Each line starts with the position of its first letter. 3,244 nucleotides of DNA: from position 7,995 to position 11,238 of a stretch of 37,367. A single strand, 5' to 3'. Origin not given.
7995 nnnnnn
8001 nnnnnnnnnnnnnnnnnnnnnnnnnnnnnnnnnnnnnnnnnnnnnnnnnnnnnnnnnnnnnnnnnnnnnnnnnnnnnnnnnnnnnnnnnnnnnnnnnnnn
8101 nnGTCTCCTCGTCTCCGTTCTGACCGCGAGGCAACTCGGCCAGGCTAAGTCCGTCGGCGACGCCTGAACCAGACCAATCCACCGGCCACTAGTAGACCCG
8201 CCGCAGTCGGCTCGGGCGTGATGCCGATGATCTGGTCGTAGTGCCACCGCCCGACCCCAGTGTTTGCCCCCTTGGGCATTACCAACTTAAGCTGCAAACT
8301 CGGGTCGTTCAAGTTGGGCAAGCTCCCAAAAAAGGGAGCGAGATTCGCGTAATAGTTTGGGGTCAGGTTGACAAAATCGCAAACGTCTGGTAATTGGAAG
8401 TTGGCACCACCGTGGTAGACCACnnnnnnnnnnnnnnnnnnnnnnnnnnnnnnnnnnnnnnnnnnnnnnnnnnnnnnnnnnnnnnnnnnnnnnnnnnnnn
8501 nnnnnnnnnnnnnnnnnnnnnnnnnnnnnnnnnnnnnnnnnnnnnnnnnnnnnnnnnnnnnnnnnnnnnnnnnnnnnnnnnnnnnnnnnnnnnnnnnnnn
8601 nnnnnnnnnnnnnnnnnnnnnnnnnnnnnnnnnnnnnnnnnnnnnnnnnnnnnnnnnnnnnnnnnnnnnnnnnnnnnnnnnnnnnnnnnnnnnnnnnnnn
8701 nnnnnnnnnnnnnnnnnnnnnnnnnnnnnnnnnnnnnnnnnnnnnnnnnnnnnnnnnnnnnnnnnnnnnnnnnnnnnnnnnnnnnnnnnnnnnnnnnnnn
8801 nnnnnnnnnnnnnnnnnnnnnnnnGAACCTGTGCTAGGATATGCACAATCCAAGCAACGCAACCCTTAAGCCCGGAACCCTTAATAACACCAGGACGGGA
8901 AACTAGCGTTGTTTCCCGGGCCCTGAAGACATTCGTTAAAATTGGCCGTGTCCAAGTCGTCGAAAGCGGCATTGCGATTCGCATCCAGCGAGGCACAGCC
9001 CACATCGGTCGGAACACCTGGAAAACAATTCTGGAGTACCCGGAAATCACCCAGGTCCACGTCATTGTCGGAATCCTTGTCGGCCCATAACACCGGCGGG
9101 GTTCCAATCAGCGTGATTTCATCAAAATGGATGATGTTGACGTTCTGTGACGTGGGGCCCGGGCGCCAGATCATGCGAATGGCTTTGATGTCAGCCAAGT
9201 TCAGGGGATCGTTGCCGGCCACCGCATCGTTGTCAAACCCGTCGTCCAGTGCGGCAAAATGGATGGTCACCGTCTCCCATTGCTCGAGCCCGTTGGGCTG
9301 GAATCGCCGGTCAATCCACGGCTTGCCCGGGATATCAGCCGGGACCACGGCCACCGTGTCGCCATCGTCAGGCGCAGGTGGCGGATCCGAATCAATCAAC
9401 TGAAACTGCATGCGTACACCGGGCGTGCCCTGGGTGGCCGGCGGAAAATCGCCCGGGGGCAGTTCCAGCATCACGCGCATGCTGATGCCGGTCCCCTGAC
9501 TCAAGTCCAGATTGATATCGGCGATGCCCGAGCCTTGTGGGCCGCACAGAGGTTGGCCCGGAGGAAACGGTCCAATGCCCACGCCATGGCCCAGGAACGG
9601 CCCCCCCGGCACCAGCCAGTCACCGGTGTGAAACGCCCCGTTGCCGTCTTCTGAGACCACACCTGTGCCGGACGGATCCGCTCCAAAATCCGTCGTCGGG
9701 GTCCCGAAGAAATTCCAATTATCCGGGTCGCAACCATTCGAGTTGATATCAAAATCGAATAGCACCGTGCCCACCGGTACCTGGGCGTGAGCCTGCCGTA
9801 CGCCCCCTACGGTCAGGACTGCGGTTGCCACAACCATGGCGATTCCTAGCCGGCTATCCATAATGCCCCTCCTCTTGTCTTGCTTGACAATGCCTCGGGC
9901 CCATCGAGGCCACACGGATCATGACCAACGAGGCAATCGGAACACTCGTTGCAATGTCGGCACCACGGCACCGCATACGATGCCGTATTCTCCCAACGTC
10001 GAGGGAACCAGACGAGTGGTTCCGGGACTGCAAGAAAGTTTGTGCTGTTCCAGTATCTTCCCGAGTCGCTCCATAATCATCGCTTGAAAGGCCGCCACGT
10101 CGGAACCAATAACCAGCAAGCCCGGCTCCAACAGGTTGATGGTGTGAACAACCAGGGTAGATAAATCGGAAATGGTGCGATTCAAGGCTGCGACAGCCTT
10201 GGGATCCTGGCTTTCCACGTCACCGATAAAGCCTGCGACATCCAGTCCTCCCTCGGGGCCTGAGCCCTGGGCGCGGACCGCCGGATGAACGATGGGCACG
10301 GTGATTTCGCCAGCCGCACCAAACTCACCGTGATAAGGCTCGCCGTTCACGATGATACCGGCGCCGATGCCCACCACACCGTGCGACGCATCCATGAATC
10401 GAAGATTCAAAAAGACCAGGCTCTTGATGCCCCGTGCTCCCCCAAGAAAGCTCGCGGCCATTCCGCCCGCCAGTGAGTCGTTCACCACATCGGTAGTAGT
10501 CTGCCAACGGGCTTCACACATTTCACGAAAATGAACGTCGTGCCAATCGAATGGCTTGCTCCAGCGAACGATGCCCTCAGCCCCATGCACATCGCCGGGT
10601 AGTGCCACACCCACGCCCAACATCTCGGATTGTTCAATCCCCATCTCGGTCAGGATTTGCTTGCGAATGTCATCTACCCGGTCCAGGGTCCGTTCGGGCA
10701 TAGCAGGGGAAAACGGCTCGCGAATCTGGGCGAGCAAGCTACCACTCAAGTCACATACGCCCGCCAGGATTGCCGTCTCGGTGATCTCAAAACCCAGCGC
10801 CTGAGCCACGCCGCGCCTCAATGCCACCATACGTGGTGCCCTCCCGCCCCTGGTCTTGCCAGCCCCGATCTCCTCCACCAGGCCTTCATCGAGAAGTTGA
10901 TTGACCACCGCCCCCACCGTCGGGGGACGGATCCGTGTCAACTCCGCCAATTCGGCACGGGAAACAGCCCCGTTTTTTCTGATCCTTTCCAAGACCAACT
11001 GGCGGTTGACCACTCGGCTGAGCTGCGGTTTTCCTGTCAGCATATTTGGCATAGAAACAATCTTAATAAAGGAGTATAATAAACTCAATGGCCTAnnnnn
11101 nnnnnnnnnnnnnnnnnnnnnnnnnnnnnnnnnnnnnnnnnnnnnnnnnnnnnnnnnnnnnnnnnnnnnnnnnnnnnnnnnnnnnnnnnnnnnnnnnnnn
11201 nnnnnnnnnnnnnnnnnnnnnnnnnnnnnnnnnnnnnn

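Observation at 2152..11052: Seven-gene minus-strand cluster that embeds a pseudopilin among secreted glycan-binding/hydrolase-like proteins, a ROK regulator and an SSF transporter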

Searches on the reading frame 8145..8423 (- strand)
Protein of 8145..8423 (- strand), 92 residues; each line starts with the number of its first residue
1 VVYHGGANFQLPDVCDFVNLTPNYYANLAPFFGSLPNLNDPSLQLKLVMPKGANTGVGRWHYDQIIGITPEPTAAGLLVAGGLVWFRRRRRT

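Call 6: search_protein_families(library=pfam, proteins=[window:8145-8423:-], max_evalue=0.01)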
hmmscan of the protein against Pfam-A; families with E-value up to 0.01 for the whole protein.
window:8145-8423:- (92 aa): 0 families

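Call 8: search_protein_families(library=ncbifam, proteins=[window:8145-8423:-], max_evalue=0.1)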
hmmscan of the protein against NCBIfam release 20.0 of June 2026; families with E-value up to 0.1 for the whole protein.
window:8145-8423:- (92 aa): 6 families
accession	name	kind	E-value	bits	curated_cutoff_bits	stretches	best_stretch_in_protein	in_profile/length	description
TIGR02595.1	PEP_CTERM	domain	0.00013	22.6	16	1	69-91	1-23/24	PEP-CTERM sorting domain-containing protein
NF058582.1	Microco_LAVTG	domain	0.0016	18.5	27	1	73-91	16-34/34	LAVTG motif-containing sortase-dependent surface protein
TIGR03901.2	MYXO-CTERM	domain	0.0031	17.9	20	1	72-91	15-34/34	MYXO-CTERM sorting domain-containing protein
TIGR01167.1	LPXTG_anchor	domain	0.012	16.3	15.9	1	73-91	14-33/34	LPXTG cell wall anchor domain-containing protein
NF058670.1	sorting_LPXTATN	domain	0.05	13.9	32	1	76-91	17-32/32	LPxTATN C-terminal sorting signal domain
NF038120.1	PEP_CTERM_QFxxD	subfamily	0.078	12.8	80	0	69-91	193-215/215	NF038120 family PEP-CTERM protein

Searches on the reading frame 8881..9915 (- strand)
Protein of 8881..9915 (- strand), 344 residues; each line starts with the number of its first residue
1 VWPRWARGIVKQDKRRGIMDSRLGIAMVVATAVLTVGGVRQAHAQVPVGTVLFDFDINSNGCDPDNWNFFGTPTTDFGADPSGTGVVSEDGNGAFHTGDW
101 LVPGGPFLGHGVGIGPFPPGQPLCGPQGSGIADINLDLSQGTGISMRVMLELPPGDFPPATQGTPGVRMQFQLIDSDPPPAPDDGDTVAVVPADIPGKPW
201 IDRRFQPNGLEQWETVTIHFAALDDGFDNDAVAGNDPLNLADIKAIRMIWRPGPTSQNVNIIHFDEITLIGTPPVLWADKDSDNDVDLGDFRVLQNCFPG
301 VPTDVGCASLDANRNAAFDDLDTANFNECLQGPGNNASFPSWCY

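Call 6: search_protein_families(library=pfam, proteins=[window:8881-9915:-], max_evalue=0.01)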
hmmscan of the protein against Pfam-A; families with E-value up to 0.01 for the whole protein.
window:8881-9915:- (344 aa): 0 families

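Call 8: search_protein_families(library=ncbifam, proteins=[window:8881-9915:-], max_evalue=0.1)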
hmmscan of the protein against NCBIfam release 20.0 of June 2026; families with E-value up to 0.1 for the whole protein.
window:8881-9915:- (344 aa): 0 families

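Call 51: search_protein_families(library=pfam, proteins=[window:8881-9915:-], max_evalue=10)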
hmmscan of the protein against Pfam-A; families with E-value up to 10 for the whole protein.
window:8881-9915:- (344 aa): 2 families
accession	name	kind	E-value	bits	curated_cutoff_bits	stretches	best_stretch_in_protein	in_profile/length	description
PF08547.18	CIA30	-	0.28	11.7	24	1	211-250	106-145/157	Complex I intermediate-associated protein 30 (CIA30)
PF00404.24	Dockerin_1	-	0.46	11.2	22.9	1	279-324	3-50/57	Dockerin type I domain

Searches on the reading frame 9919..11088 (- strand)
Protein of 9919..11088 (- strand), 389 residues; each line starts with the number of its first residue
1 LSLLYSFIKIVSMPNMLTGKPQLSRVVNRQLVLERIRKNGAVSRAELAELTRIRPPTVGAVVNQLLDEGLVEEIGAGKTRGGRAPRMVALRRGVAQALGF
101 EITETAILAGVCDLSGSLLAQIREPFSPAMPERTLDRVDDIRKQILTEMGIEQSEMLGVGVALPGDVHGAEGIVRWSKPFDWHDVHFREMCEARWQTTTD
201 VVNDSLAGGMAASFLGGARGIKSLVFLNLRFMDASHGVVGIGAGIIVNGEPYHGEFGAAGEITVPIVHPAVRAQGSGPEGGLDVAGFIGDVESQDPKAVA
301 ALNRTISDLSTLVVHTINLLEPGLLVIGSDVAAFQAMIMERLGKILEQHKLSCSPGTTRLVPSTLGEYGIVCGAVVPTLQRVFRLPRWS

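Call 6: search_protein_families(library=pfam, proteins=[window:9919-11088:-], max_evalue=0.01)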
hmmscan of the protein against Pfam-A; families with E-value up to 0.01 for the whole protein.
window:9919-11088:- (389 aa): 7 families
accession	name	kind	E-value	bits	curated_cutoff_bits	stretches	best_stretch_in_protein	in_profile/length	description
PF00480.26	ROK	-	2.1e-20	73.9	22.9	2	99-262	3-155/294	ROK family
PF12802.13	MarR_2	-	2.1e-05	25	27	1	32-73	10-52/61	MarR family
PF01047.28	MarR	-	8.6e-05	22.8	24.6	1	31-72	7-48/59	MarR family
PF13412.12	HTH_24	-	0.00022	21.2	21.9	1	31-72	7-48/48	Winged helix-turn-helix DNA-binding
PF25213.1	HVO_A0261_N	-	0.0014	18.9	35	1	23-75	7-58/86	HVO_A0261 N-terminal domain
PF13545.12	HTH_Crp_2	-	0.0055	17.1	27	0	41-75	22-56/70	Crp-like helix-turn-helix domain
PF01325.25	Fe_dep_repress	-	0.0076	16.9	26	0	39-72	20-53/60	Iron dependent repressor, N-terminal DNA binding domain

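Call 8: search_protein_families(library=ncbifam, proteins=[window:9919-11088:-], max_evalue=0.1)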
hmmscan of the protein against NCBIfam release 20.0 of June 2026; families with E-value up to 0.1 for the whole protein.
window:9919-11088:- (389 aa): 12 families
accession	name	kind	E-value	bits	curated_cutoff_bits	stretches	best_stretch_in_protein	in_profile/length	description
NF047937.1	TransRegNagC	equivalog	1.4e-25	90.4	650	1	25-263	9-239/399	DNA-binding transcriptional regulator NagC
NF049930.1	TransRegMlc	equivalog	7.4e-16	58.4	530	1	27-297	16-279/405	sugar metabolism global transcriptional regulator Mlc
TIGR00744.1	ROK_glcA_fam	subfamily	5e-14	52.3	260.35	1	99-269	2-163/318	ROK family glucokinase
NF007108.0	PRK09557.1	equivalog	5.9e-10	38.9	443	2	288-369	212-291/303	fructokinase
NF045942.1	PolPhglucPhase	equivalog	8.1e-07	29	250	1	97-250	2-144/242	polyphosphate--glucose phosphotransferase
NF009835.0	PRK13310.1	equivalog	3e-06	26.8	380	1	287-376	211-298/303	N-acetylglucosamine kinase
NF007251.0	PRK09698.1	equivalog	3.7e-06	26.4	253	1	240-263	142-165/304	allose kinase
NF052438.1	TransRegRv0880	equivalog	0.00083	19.2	220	1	19-73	25-80/143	Rv0880 family HTH-type transcriptional regulator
TIGR01884.1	cas_HTH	subfamily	0.0047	16.3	60.2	1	30-78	145-192/202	CRISPR-associated CARF protein Csa3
NF053756.1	MreA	equivalog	0.025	14.4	100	1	32-94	22-84/110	MreA family transcriptional regulator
NF033788.1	HTH_metalloreg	subfamily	0.066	13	55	0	29-79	13-63/77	metalloregulator ArsR/SmtB family transcription factor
NF040939.2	trans_reg_lrs14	equivalog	0.086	12.9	90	0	32-83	26-78/103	Lrs14 family HTH-type transcriptional regulator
